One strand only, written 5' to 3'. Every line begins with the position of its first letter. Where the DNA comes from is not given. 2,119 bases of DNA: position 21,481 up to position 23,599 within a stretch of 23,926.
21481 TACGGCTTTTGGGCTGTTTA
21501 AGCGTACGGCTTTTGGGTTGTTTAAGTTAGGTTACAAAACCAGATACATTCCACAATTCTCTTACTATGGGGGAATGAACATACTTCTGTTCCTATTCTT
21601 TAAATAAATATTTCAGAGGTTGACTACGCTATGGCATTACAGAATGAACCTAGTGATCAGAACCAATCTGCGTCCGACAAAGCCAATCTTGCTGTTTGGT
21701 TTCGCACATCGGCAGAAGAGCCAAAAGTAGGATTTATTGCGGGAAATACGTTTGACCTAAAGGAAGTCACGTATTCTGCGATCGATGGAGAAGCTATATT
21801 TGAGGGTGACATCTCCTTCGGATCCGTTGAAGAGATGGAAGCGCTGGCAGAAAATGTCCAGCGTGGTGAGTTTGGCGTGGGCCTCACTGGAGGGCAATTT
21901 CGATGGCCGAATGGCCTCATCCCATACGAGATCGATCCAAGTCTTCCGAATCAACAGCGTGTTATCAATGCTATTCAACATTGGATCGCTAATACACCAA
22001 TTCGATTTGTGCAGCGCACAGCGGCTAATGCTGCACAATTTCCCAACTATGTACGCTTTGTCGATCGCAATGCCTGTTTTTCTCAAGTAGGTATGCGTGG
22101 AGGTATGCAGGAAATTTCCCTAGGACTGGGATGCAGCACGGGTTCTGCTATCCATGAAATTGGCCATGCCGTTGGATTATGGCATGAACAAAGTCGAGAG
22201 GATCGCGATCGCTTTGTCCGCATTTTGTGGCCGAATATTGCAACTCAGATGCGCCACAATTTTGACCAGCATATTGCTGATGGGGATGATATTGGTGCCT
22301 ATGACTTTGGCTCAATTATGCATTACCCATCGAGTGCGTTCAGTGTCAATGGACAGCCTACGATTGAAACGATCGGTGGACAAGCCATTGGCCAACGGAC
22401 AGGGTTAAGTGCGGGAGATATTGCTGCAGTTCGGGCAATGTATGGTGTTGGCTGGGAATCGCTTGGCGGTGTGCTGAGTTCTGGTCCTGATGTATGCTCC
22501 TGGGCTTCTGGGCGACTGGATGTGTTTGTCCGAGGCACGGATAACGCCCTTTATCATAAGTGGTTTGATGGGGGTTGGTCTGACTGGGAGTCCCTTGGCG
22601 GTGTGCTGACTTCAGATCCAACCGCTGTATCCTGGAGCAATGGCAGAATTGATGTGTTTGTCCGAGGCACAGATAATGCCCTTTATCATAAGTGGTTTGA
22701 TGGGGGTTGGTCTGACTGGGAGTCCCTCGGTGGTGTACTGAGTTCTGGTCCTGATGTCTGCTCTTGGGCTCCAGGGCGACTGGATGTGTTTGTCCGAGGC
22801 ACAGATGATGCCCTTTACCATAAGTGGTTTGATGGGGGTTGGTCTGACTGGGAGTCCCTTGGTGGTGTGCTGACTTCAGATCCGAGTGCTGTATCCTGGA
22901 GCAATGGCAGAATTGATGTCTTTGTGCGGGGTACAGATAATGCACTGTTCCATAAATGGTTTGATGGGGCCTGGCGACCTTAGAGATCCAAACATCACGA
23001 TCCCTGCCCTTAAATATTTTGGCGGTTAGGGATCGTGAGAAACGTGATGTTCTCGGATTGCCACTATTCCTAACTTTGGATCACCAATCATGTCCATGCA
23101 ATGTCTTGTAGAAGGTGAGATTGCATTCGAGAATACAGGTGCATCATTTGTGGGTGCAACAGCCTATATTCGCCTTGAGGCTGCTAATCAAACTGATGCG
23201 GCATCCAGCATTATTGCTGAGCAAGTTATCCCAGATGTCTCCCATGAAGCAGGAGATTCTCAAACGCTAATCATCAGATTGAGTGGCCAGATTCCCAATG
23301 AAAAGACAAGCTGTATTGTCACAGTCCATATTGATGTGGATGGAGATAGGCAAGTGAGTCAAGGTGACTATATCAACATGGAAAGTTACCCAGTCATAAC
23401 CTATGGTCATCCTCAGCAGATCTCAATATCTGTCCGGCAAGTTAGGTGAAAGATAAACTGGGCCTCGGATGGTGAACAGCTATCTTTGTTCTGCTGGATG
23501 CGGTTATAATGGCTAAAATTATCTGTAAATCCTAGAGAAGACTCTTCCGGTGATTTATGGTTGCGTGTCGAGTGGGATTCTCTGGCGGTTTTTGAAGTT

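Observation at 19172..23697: Low-GC 4.2-kb block bounded by about 165-bp direct repeats, inserted at the 3-prime end of an HsdR-N-like gene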

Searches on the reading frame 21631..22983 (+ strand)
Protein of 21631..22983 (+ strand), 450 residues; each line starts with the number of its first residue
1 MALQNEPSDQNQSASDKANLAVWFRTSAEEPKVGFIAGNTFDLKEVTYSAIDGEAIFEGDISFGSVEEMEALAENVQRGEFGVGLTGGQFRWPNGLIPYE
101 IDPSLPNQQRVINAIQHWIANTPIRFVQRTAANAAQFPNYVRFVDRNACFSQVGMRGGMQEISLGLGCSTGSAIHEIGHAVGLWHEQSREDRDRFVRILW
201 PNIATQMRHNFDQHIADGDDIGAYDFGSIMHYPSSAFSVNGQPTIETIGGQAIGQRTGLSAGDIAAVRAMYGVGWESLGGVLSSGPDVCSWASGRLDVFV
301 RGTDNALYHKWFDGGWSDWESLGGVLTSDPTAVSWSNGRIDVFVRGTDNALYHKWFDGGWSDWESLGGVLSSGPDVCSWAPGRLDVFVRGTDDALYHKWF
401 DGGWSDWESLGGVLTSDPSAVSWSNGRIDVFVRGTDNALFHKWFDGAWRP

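Call 7: search_protein_families(library=pfam, proteins=[window:21631-22983:+], max_evalue=0.01)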
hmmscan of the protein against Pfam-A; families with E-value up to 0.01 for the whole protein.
window:21631-22983:+ (450 aa): 3 families
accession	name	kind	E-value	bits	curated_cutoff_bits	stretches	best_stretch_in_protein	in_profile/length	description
PF01400.30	Astacin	-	9.4e-49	166.1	22.5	1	91-271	1-186/189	Astacin (Peptidase family M12A)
PF03984.19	DUF346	-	5.1e-27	93.8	22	4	298-332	4-39/39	Repeat of unknown function (DUF346)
PF00413.30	Peptidase_M10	-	0.0017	18.7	24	0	173-190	112-129/159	Matrixin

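Call 8: search_protein_families(library=ncbifam, proteins=[window:21631-22983:+], max_evalue=0.01)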
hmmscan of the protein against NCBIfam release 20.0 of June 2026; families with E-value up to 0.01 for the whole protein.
window:21631-22983:+ (450 aa): 1 family
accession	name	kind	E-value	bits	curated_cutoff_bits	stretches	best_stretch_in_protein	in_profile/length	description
NF045530.1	LegP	equivalog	7e-90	300.8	300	1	35-271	8-242/244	Dot/Icm T4SS effector Zinc-dependent metalloprotease LegP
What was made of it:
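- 21631..22983 (+): Astacin (M12A, LegP-like) metalloprotease with four DUF346 repeats at 22449-22974. NCBIfam LegP scores 300.8 bits against a cut-off of 300 (calls 7, 8).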

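Call 31: search_protein_families(library=padloc, proteins=[window:21631-22980:+], max_evalue=0.1)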
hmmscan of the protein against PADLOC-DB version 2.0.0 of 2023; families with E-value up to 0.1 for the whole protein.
window:21631-22980:+ (450 aa): 0 families

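Call 32: search_protein_families(library=phrogs, proteins=[window:21631-22980:+], max_evalue=0.1)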
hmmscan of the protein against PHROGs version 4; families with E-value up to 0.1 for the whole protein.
window:21631-22980:+ (450 aa): 2 families
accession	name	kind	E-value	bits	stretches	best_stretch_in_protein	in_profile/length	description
phrog_1842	-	tail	0.00059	20.7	0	322-357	81-114/204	tail tube protein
phrog_4476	-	unknown function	0.022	16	0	424-443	47-66/90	-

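Call 91: find_related_loci(query=window:21631-22980:+, collection=viral_contigs, flank=8000)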
Query window:21631-22980:+ (450 aa) in viral_contigs; peptide patterns used: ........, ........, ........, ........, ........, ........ (x = any residue, [..] = any of these).
1 stretches matched a pattern, but none encodes a relative of the query by tblastn (E <= 1e-3).

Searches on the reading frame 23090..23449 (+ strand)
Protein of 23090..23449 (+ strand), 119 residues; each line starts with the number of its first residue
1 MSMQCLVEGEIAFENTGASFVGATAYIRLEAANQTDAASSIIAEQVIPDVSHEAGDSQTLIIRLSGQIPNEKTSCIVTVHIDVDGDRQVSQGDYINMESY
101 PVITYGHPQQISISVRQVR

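Call 7: search_protein_families(library=pfam, proteins=[window:23090-23449:+], max_evalue=0.01)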
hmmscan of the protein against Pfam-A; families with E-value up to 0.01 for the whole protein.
window:23090-23449:+ (119 aa): 0 families

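Call 8: search_protein_families(library=ncbifam, proteins=[window:23090-23449:+], max_evalue=0.01)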
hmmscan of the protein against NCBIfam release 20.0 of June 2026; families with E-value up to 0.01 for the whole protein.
window:23090-23449:+ (119 aa): 0 families

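Call 11: search_protein_families(library=pfam, proteins=[window:23090-23449:+], max_evalue=10)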
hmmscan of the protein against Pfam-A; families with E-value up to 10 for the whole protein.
window:23090-23449:+ (119 aa): 1 family
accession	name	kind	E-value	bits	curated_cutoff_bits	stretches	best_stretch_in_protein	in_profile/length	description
PF23951.1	DUF7282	-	0.026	15.1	27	1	45-109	41-105/112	Domain of unknown function (DUF7282)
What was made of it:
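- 23090..23449 (+): 119-aa protein, the conserved partner of the astacin gene. The only family hint is a weak DUF7282 match, E 0.026 (call 11).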

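Call 28: find_encoding_contigs(protein=window:23090-23446:+, flank=10000, max_places=10)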
Protein window:23090-23446:+ (119 aa): no gene with exactly this product is on record in the collection.

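Call 31: search_protein_families(library=padloc, proteins=[window:23090-23446:+], max_evalue=0.1)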
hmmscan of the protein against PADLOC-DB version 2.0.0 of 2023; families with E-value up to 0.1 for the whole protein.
window:23090-23446:+ (119 aa): 0 families

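Call 32: search_protein_families(library=phrogs, proteins=[window:23090-23446:+], max_evalue=0.1)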
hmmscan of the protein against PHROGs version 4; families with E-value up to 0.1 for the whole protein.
window:23090-23446:+ (119 aa): 0 families

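Call 37: find_related_loci(query=window:23090-23446:+, collection=metagenome_contigs, flank=10000)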
Query window:23090-23446:+ (119 aa) in metagenome_contigs; peptide patterns used: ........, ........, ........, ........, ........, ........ (x = any residue, [..] = any of these).
206 stretches matched a pattern; 19 encode a relative of the query (tblastn E <= 1e-3); 19 distinct loci.
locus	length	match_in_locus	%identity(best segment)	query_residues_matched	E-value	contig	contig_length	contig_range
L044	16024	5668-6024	70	1-119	4e-53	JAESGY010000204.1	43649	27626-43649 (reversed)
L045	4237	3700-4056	45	1-119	3e-33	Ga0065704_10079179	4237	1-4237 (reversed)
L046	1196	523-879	48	1-119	2e-32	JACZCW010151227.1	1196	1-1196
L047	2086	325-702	44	1-119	1e-27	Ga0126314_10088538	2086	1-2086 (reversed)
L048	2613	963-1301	42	7-119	1e-27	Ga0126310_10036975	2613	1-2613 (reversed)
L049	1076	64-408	43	4-118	3e-27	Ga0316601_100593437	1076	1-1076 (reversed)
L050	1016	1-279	45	27-119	3e-25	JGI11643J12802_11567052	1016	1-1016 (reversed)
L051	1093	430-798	41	6-119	2e-24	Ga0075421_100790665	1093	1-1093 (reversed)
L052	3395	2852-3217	42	6-119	2e-23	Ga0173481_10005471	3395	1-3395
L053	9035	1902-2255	42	3-118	3e-23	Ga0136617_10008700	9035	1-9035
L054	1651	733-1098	41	6-119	6e-23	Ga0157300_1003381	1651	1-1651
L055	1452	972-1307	42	5-118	2e-22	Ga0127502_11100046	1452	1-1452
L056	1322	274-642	37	5-119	3e-22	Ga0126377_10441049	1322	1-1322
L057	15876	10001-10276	47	6-101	3e-21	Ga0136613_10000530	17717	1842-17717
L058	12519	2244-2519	47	6-101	3e-21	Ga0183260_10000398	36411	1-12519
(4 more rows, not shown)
